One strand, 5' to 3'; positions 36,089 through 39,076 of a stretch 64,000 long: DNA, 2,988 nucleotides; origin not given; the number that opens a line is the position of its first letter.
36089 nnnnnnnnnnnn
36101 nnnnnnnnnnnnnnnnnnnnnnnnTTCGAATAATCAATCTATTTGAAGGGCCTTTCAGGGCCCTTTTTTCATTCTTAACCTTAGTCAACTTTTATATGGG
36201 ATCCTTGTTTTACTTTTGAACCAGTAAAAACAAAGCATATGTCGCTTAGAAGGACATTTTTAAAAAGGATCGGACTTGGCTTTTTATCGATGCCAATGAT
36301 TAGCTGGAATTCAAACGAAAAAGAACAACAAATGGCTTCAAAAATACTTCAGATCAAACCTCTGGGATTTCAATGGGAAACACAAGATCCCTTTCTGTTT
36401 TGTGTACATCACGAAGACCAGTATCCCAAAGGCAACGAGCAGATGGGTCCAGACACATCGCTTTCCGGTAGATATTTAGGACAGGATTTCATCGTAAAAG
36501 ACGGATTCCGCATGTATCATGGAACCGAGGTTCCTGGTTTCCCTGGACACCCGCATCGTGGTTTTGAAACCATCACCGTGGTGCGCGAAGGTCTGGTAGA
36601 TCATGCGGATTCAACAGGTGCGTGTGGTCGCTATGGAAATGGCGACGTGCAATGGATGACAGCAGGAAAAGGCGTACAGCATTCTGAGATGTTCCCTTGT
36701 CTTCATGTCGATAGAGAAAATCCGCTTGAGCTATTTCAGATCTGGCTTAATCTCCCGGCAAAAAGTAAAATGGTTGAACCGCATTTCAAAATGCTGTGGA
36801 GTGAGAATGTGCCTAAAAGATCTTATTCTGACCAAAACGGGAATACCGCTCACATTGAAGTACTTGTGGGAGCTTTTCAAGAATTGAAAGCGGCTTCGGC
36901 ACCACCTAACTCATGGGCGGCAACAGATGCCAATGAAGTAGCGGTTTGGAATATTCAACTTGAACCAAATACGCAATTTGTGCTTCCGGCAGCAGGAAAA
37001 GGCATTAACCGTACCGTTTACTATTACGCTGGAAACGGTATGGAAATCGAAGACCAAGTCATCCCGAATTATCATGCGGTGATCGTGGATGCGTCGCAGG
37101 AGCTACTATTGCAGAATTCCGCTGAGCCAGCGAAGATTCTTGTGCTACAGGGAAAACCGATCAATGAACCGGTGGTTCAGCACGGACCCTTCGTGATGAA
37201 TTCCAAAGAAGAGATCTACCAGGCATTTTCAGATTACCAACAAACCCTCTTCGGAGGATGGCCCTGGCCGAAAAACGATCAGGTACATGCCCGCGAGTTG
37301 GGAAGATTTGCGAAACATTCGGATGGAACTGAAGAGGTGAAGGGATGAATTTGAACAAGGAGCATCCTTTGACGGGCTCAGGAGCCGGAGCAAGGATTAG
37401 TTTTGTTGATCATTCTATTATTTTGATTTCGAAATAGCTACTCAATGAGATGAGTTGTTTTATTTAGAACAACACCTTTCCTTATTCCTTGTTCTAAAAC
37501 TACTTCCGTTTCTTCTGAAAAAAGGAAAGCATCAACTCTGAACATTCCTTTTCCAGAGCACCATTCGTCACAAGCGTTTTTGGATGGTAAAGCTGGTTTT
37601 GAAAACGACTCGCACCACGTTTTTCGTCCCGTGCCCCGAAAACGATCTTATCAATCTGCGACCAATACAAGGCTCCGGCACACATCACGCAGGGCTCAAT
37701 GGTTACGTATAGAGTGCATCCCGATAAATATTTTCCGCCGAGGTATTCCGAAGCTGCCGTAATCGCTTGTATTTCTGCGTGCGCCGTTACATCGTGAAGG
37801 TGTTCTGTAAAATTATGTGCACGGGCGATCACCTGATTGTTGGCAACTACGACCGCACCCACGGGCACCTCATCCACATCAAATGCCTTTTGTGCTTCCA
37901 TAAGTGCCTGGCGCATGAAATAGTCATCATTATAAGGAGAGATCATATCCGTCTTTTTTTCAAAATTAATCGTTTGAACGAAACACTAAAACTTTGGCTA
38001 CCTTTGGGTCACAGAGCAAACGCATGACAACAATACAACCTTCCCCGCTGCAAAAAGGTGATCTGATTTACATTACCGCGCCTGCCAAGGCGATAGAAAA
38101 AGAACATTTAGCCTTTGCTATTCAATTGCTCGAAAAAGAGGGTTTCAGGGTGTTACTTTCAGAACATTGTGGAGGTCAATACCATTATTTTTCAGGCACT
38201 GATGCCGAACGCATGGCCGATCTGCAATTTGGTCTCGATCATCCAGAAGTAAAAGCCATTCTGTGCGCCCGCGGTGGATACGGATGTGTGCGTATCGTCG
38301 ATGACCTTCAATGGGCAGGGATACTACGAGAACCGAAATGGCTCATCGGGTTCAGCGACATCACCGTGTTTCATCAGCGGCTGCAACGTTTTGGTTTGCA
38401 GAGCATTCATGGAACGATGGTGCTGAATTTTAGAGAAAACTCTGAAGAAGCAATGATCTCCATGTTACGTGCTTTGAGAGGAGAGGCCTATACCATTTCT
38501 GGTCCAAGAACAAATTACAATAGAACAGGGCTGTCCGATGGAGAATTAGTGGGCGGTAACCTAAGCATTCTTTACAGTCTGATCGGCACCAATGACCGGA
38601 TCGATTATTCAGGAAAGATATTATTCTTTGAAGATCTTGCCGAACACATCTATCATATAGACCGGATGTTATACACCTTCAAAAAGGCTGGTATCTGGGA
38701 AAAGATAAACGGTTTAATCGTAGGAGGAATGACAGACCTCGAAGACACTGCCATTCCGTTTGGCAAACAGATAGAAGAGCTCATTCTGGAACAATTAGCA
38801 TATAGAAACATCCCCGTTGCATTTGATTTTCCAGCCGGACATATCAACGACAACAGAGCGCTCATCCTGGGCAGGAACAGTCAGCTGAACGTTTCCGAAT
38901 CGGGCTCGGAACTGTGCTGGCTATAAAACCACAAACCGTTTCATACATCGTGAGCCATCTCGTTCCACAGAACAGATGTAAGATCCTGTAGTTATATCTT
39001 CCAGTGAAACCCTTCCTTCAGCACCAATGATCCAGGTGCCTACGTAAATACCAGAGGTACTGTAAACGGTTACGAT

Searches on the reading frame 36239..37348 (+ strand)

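Call 94: search_protein_families(library=pfam, proteins=[window:36239-37348:+], max_evalue=0.00001)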
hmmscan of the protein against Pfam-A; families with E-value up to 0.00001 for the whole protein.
window:36239-37348:+ (369 aa): 2 families
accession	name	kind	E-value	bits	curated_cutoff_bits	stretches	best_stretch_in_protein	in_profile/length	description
PF05726.19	Pirin_C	-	6.4e-26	91.2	27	1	236-339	1-103/103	Pirin C-terminal cupin domain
PF02678.22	Pirin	-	2.5e-25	89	26.1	1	82-170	18-108/108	Pirin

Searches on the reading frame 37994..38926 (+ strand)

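Call 94: search_protein_families(library=pfam, proteins=[window:37994-38926:+], max_evalue=0.00001)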
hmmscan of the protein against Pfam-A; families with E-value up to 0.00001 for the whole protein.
window:37994-38926:+ (310 aa): 2 families
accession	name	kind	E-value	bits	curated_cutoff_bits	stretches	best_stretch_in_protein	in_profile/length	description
PF02016.21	Peptidase_S66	-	1.7e-34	119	25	1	25-140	1-121/121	LD-carboxypeptidase N-terminal domain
PF17676.7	Peptidase_S66C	-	1.4e-30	106.8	23.7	1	183-297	2-119/120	LD-carboxypeptidase C-terminal domain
